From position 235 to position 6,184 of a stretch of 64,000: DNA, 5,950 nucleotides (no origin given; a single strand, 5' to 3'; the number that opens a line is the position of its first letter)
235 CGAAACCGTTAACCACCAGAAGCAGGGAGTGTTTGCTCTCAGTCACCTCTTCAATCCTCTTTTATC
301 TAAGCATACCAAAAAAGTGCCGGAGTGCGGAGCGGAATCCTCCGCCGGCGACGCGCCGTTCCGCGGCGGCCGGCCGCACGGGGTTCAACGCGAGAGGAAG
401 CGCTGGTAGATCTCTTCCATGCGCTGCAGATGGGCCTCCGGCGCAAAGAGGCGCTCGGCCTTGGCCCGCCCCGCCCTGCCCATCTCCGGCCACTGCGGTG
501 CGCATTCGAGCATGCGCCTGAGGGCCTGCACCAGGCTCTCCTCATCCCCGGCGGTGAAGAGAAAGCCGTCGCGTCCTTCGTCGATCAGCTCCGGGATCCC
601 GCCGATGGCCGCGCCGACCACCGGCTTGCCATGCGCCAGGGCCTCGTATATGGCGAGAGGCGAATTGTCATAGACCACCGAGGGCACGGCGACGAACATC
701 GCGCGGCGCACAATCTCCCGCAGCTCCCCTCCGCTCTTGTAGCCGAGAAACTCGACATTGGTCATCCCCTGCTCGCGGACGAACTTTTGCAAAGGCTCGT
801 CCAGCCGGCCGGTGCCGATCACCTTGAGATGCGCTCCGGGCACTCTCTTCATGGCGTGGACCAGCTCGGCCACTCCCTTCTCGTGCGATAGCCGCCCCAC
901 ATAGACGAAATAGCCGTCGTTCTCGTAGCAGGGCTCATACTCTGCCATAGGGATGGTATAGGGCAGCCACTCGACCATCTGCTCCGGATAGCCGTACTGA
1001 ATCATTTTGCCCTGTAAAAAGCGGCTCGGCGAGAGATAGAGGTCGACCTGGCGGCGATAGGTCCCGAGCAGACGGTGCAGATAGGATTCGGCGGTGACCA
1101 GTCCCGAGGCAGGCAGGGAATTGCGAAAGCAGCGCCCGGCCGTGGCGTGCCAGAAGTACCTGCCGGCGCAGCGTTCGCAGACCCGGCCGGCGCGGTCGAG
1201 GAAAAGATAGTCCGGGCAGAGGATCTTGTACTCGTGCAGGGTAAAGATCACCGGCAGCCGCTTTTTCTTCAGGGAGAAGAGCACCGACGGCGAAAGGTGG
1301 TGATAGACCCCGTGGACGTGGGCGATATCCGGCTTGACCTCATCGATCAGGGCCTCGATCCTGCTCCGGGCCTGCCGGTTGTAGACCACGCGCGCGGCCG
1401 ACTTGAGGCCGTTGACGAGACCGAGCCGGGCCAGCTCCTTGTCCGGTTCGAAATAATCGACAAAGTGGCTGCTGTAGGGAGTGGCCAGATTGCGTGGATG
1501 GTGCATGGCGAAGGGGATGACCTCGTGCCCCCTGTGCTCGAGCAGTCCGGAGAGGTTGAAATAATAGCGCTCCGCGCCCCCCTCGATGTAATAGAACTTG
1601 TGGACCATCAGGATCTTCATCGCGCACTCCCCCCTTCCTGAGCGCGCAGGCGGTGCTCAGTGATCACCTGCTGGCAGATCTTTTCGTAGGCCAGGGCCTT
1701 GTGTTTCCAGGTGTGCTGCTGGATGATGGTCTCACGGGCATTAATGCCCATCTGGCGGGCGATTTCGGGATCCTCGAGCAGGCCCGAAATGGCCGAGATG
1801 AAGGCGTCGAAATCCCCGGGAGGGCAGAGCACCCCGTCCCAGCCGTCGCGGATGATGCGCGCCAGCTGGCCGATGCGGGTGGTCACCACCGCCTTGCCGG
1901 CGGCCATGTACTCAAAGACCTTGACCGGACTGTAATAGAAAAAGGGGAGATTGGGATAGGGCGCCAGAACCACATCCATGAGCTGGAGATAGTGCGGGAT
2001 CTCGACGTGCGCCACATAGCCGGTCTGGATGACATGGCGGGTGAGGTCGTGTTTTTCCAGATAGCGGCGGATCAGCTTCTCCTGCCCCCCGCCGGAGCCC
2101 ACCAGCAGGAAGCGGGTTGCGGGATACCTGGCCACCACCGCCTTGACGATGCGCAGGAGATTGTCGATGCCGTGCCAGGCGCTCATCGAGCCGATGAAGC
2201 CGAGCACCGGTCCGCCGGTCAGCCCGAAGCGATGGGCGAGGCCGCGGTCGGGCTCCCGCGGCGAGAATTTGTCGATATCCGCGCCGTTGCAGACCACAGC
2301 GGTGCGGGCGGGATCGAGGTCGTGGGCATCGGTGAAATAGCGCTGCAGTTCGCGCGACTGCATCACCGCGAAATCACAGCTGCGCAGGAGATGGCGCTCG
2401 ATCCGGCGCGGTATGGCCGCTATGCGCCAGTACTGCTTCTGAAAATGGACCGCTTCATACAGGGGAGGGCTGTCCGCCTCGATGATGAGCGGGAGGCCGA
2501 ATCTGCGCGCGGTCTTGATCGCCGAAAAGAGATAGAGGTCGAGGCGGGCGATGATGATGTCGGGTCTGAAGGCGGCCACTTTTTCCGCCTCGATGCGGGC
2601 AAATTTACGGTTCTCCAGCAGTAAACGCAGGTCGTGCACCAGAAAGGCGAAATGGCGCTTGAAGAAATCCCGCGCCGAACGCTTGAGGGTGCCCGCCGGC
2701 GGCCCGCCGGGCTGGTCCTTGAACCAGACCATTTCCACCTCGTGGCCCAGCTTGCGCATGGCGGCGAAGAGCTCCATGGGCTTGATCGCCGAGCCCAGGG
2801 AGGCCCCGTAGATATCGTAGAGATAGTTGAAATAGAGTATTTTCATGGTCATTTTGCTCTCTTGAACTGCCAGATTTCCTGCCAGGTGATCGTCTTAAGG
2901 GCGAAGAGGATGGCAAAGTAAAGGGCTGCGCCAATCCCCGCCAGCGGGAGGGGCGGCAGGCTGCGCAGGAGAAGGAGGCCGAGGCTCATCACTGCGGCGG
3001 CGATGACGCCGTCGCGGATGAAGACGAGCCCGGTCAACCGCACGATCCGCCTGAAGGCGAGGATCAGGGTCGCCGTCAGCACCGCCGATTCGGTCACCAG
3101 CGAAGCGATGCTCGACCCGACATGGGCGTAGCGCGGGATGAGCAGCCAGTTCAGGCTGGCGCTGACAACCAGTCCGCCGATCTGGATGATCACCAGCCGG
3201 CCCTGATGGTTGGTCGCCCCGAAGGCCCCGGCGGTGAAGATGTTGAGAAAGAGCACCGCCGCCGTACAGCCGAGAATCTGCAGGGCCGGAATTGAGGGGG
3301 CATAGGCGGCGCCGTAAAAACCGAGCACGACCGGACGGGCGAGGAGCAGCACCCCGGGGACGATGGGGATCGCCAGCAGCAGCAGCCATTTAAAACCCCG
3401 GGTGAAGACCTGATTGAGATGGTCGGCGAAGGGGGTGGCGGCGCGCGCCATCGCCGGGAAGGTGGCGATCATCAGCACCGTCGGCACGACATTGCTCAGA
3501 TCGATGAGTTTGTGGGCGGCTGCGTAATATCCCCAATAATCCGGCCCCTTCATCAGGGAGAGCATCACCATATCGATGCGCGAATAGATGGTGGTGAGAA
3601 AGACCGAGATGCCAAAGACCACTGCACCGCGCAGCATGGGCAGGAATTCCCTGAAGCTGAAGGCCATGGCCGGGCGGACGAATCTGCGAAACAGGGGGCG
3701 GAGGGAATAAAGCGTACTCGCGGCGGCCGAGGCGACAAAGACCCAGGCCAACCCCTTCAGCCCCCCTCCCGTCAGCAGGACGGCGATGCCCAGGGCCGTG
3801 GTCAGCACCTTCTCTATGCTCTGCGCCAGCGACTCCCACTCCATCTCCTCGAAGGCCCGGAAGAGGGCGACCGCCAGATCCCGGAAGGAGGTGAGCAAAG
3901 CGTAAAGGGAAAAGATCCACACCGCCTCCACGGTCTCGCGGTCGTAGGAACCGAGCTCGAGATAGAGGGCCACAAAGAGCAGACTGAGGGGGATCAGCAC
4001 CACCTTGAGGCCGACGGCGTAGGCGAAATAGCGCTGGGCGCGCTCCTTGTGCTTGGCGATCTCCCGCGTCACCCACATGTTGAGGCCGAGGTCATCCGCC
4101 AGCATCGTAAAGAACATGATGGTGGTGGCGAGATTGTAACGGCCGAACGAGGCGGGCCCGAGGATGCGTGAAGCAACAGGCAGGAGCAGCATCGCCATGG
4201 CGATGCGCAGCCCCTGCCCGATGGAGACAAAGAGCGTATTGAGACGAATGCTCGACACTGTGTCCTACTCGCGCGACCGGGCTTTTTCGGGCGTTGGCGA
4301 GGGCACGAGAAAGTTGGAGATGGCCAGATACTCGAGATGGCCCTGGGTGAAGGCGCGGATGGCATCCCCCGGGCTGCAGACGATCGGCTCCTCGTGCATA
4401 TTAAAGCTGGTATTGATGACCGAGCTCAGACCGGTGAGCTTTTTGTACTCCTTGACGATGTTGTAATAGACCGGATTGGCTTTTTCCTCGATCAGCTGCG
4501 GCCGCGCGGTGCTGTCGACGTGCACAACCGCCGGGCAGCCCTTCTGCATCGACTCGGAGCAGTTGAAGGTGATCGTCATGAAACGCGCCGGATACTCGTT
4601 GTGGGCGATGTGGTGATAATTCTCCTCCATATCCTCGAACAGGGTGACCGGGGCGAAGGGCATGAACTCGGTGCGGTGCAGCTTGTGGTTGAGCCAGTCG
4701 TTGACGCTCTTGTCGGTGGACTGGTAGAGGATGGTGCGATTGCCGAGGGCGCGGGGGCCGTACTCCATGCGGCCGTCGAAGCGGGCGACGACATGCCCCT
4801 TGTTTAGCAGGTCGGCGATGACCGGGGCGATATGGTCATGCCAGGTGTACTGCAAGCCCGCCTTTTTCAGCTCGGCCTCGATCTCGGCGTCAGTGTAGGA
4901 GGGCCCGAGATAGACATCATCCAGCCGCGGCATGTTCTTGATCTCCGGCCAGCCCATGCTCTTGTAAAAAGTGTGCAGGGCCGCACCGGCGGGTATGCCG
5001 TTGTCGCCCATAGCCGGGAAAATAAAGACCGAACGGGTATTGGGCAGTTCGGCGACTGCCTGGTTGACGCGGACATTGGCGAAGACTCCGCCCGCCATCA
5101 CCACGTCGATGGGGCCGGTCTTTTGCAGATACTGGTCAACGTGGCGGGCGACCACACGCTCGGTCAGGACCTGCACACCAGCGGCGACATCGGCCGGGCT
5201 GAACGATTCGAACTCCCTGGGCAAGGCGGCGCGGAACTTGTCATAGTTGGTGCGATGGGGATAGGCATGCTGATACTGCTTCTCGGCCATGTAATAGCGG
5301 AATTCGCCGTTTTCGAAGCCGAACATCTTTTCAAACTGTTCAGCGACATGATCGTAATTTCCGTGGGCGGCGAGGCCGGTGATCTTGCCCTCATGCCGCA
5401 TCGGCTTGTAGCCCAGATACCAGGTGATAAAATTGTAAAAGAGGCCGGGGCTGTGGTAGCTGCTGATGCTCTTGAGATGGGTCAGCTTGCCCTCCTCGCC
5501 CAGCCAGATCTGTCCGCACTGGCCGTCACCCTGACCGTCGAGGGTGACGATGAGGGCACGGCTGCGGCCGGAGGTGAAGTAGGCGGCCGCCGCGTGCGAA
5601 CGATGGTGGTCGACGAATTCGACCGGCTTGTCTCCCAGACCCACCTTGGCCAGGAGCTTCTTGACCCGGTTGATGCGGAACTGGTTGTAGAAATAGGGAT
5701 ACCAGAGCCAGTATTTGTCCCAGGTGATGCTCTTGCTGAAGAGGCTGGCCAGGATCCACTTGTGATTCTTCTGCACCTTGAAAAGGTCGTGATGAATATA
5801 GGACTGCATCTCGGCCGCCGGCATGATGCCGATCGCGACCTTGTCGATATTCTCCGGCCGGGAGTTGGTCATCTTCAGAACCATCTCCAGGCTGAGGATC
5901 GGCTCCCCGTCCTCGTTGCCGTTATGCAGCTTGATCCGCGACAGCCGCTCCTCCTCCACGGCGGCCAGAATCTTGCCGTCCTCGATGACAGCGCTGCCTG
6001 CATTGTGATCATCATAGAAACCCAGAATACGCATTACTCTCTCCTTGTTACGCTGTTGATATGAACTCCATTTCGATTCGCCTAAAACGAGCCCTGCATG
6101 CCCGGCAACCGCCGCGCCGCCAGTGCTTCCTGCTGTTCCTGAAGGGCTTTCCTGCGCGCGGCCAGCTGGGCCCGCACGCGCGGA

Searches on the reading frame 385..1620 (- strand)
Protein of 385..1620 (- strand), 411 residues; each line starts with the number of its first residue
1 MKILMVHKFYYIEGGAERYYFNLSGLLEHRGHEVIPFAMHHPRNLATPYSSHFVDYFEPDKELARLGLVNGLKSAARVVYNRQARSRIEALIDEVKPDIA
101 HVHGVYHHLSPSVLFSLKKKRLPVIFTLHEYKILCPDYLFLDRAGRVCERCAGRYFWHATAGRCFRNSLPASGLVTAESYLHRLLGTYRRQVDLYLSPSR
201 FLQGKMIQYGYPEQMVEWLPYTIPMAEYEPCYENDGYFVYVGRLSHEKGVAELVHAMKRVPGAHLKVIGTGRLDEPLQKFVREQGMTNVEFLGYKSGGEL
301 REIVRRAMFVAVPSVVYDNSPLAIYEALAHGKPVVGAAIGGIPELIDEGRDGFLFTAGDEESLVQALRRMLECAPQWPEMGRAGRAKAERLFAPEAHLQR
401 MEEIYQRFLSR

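Call 7: search_protein_families(library=pfam, proteins=[window:385-1620:-], max_evalue=0.001)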
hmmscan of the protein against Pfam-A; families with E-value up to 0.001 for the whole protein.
window:385-1620:- (411 aa): 5 families
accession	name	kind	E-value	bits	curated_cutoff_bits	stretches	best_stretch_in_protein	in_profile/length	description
PF13692.12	Glyco_trans_1_4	-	1.9e-28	99.9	27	1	237-372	3-141/142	Glycosyl transferases group 1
PF00534.26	Glycos_transf_1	-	2.9e-28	99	26.4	1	232-385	12-170/172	Glycosyl transferases group 1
PF13439.12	Glyco_transf_4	-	8e-14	52.4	28.5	1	14-219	2-162/170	Glycosyltransferase Family 4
PF13579.12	Glyco_trans_4_4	-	3e-09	37.9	29.7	1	14-217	1-153/158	Glycosyl transferase 4-like domain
PF13524.12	Glyco_trans_1_2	-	5.4e-09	36.6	25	1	252-401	4-142/144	Glycosyl transferase-like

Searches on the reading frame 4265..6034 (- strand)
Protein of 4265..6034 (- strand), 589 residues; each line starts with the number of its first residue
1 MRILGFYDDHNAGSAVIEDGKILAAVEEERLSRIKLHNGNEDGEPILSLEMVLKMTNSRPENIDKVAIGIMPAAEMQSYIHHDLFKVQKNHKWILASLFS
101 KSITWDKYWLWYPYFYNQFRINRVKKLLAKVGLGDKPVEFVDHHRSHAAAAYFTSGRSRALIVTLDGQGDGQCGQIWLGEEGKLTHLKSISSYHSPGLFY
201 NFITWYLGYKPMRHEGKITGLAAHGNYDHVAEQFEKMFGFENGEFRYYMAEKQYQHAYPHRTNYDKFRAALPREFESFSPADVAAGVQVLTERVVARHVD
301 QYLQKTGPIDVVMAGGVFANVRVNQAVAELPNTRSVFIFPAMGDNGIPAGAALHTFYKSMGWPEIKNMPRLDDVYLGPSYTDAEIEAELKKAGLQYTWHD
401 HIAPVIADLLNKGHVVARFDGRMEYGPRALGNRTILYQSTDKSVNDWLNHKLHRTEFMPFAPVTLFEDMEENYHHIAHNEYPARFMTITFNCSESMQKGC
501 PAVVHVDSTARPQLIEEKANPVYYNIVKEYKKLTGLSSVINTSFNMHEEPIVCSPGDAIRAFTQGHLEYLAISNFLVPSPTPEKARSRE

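Call 4: search_protein_families(library=pfam, proteins=[window:4265-6034:-], max_evalue=0.01)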
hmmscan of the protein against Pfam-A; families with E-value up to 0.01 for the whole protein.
window:4265-6034:- (589 aa): 4 families
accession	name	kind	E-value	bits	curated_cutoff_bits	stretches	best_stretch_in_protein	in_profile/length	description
PF16861.10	Carbam_trans_C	-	1.1e-55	188.3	27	1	407-577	1-168/170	Carbamoyltransferase C-terminus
PF02543.21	Carbam_trans_N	-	1.5e-40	140.1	24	1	3-353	2-346/346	Carbamoyltransferase N-terminus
PF00814.31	TsaD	-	0.00074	19.7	24.8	1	136-345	82-258/264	tRNA N6-adenosine threonylcarbamoyltransferase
PF22521.2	HypF_C_2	-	0.0017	18.6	27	0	262-350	147-240/241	Carbamoyltransferase, Kae1-like Domain, second subdomain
